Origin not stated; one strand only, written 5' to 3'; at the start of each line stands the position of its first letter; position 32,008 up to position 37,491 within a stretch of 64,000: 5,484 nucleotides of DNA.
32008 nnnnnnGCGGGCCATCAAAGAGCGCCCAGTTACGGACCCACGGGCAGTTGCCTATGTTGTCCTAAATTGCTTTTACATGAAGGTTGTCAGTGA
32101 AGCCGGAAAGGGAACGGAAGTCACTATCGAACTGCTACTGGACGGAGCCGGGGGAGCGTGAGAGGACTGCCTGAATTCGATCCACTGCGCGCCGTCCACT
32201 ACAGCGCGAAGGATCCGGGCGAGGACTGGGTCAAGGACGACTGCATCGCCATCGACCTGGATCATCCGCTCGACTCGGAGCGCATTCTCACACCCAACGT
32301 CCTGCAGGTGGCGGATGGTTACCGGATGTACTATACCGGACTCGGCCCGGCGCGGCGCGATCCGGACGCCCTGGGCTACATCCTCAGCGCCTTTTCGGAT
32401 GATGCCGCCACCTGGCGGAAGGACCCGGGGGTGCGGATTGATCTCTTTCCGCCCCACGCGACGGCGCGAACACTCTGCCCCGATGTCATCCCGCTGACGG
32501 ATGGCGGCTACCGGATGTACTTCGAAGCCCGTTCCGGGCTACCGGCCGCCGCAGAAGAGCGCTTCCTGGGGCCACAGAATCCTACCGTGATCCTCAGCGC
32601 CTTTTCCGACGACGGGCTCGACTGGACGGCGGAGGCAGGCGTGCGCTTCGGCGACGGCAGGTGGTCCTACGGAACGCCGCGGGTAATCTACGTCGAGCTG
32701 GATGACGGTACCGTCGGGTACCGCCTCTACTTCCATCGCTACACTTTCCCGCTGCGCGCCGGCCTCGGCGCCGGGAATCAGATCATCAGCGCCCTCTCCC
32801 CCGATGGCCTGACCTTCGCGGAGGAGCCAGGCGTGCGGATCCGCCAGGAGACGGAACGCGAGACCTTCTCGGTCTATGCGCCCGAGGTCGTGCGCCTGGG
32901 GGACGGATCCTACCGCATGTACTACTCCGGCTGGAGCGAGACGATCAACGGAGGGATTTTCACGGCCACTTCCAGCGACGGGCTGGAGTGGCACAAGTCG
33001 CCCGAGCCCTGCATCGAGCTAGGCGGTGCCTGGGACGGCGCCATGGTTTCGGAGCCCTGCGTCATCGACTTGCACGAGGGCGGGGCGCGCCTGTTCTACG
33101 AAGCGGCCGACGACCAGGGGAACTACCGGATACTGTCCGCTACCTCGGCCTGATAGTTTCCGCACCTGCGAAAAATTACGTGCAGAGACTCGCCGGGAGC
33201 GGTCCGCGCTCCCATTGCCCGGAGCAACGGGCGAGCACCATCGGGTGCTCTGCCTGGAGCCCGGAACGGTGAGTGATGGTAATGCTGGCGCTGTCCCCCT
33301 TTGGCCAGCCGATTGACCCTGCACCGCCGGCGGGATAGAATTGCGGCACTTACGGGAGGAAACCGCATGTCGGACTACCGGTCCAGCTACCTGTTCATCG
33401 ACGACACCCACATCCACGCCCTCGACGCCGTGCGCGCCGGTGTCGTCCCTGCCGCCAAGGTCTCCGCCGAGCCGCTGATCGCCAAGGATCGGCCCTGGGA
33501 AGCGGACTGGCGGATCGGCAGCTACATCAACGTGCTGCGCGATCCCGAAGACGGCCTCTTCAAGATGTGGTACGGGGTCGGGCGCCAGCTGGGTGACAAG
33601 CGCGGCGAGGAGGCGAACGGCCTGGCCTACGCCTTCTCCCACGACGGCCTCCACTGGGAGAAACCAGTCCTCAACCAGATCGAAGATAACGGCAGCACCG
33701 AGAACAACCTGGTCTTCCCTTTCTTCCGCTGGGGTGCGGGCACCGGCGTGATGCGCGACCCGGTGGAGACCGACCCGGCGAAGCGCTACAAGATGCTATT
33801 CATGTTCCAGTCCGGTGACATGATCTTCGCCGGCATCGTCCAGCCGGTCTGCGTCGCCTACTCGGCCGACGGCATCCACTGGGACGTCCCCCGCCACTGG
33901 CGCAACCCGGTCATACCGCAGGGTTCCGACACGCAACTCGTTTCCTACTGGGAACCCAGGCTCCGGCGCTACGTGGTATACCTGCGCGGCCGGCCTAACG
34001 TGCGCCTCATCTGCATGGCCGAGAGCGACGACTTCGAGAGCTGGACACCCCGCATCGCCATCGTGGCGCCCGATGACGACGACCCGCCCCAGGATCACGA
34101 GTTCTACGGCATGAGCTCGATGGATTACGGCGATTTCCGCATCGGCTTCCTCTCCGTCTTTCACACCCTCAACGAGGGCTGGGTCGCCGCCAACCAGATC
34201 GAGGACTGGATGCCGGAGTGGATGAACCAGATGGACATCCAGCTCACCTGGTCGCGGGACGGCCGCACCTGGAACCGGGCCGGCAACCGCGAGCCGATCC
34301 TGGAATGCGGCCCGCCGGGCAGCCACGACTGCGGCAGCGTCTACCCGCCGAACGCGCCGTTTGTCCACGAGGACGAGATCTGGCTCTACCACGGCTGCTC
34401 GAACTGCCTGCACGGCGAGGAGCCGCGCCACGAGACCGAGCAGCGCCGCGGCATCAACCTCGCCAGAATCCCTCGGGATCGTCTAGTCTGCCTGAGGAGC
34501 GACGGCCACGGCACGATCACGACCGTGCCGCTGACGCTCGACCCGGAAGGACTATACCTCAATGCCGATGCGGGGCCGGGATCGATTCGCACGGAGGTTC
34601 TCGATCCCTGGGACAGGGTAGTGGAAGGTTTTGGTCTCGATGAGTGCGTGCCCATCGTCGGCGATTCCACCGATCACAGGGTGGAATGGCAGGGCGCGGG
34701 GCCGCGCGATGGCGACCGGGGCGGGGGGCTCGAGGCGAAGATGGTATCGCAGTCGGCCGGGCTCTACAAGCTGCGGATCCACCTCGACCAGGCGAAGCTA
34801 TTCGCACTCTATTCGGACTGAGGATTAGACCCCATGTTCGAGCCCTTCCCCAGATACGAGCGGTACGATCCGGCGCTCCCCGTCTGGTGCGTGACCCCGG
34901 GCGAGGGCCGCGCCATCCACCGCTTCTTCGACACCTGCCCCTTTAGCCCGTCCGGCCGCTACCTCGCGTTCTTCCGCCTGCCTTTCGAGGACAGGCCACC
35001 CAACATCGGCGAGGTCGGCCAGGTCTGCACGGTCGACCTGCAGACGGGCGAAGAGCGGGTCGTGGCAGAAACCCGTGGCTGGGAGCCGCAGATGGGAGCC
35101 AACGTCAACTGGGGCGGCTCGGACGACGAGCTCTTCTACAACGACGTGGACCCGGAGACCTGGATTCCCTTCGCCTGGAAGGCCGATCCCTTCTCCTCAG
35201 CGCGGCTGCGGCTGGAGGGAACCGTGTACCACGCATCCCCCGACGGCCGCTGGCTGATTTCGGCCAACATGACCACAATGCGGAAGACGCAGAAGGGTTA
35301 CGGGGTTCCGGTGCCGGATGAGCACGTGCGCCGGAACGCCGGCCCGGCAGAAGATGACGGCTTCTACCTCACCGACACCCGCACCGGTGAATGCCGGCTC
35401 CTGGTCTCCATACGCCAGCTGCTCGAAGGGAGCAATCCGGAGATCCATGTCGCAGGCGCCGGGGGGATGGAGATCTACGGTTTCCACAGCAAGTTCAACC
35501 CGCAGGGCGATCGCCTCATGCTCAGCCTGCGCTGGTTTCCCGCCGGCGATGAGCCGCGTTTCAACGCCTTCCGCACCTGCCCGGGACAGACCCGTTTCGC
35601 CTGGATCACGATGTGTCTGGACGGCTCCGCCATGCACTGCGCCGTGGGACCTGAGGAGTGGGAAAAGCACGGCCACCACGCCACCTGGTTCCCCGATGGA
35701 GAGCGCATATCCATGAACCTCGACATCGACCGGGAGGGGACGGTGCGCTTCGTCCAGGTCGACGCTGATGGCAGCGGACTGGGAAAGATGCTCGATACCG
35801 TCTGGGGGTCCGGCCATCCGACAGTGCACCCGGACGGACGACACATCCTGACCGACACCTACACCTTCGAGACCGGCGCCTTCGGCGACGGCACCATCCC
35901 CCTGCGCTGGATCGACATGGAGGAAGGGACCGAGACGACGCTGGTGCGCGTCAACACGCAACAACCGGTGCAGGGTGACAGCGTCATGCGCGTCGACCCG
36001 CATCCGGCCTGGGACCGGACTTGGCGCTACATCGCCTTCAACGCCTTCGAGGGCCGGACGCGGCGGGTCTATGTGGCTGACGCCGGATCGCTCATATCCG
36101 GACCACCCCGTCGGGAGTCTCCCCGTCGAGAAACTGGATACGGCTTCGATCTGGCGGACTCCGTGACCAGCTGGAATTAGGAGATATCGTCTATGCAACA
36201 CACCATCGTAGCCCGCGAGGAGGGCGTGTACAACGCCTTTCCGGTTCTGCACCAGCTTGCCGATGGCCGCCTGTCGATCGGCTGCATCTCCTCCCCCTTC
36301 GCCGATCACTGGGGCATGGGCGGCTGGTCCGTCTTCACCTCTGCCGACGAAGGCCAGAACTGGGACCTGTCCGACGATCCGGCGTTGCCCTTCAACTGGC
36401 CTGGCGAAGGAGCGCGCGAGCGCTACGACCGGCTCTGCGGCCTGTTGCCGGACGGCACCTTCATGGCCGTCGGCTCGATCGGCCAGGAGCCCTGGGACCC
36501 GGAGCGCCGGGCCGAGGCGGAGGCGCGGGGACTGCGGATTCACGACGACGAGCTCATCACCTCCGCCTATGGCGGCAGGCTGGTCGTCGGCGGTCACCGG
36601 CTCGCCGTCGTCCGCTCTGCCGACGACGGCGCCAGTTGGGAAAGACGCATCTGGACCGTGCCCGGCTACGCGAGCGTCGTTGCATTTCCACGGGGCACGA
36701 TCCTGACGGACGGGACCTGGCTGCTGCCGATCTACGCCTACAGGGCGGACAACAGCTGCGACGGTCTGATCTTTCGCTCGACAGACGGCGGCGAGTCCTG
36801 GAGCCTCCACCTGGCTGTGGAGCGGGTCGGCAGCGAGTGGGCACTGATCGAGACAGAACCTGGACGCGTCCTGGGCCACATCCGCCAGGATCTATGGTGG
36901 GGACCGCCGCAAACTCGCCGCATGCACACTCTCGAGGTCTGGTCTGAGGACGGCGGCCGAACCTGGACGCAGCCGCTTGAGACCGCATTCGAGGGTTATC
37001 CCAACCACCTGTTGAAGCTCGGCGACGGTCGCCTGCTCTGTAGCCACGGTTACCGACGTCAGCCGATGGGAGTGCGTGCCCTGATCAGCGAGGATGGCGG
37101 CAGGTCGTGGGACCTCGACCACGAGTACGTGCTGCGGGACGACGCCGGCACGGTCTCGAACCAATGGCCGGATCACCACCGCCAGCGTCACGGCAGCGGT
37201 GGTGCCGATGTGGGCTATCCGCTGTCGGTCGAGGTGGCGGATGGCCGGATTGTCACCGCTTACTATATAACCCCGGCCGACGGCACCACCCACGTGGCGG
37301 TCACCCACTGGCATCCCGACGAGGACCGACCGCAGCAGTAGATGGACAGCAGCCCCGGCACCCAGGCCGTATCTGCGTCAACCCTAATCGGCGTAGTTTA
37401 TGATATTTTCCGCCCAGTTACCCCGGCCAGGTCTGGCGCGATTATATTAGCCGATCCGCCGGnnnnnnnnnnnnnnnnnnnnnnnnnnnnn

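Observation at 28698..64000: Ten PhyH-family Fe(II)/2-oxoglutarate dioxygenase paralogues in 36 kb, seven of them in the last 11 kb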

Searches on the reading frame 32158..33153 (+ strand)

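Call 8: search_protein_families(library=pfam, proteins=[window:32158-33153:+], max_evalue=0.001)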
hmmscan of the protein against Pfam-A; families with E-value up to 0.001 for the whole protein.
window:32158-33153:+ (331 aa): 0 families

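Call 12: search_protein_families(library=pfam, proteins=[window:32158-33153:+], max_evalue=0.1)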
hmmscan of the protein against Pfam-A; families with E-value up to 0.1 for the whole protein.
window:32158-33153:+ (331 aa): 1 family
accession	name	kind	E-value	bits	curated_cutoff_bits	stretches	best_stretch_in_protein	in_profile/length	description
PF04041.19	Glyco_hydro_130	-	0.07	12.5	26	0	225-306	21-108/320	beta-1,4-mannooligosaccharide phosphorylase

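Call 63: search_protein_families(library=ncbifam, proteins=[window:32158-33153:+], max_evalue=0.01)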
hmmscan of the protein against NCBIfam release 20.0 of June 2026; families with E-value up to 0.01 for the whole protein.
window:32158-33153:+ (331 aa): 2 families
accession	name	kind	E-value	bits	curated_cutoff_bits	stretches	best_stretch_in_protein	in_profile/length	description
NF052550.1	BManbPhaseBMBP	equivalog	9.8e-07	28.4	450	0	208-280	59-132/296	beta-1,2-mannobiose phosphorylase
NF053746.1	NdoAlphArabAbnB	equivalog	0.00026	19.9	750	0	101-127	69-96/446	arabinan endo-1,5-alpha-L-arabinosidase AbnB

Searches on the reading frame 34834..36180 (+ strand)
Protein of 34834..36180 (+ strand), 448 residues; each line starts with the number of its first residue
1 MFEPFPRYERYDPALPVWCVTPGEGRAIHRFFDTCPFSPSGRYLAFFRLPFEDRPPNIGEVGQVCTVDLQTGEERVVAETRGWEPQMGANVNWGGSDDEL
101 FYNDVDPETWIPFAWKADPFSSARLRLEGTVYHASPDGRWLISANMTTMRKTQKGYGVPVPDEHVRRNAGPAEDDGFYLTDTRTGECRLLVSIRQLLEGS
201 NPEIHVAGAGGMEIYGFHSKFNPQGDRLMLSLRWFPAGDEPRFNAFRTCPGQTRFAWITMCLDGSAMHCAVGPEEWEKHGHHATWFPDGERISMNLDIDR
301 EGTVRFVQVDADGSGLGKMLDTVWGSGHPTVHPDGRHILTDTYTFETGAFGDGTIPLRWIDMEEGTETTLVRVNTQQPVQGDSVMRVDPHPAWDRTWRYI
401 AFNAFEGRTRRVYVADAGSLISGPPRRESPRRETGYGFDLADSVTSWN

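Call 8: search_protein_families(library=pfam, proteins=[window:34834-36180:+], max_evalue=0.001)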
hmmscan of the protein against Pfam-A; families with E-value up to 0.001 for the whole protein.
window:34834-36180:+ (448 aa): 1 family
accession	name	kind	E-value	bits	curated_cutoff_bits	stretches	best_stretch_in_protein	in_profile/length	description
PF07676.18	PD40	-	0.00065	20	20.9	0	37-47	16-26/38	WD40-like Beta Propeller Repeat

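Call 63: search_protein_families(library=ncbifam, proteins=[window:34834-36180:+], max_evalue=0.01)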
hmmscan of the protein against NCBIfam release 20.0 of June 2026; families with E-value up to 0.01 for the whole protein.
window:34834-36180:+ (448 aa): 0 families

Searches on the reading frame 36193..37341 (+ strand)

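Call 8: search_protein_families(library=pfam, proteins=[window:36193-37341:+], max_evalue=0.001)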
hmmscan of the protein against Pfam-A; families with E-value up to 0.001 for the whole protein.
window:36193-37341:+ (382 aa): 2 families
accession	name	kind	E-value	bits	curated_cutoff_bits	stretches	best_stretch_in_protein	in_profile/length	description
PF13088.12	BNR_2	-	4.8e-18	65.9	31.4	1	137-353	82-275/277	BNR repeat-like domain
PF02012.26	BNR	-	4.6e-10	38.4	27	0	194-205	1-12/12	BNR/Asp-box repeat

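Call 63: search_protein_families(library=ncbifam, proteins=[window:36193-37341:+], max_evalue=0.01)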
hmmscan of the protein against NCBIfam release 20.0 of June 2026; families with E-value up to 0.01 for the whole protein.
window:36193-37341:+ (382 aa): 1 family
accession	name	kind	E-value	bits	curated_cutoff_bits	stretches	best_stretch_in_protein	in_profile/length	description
NF045728.1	glycosyl_F510_1955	equivalog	0.00026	20.3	175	0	251-307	77-128/246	F510_1955 family glycosylhydrolase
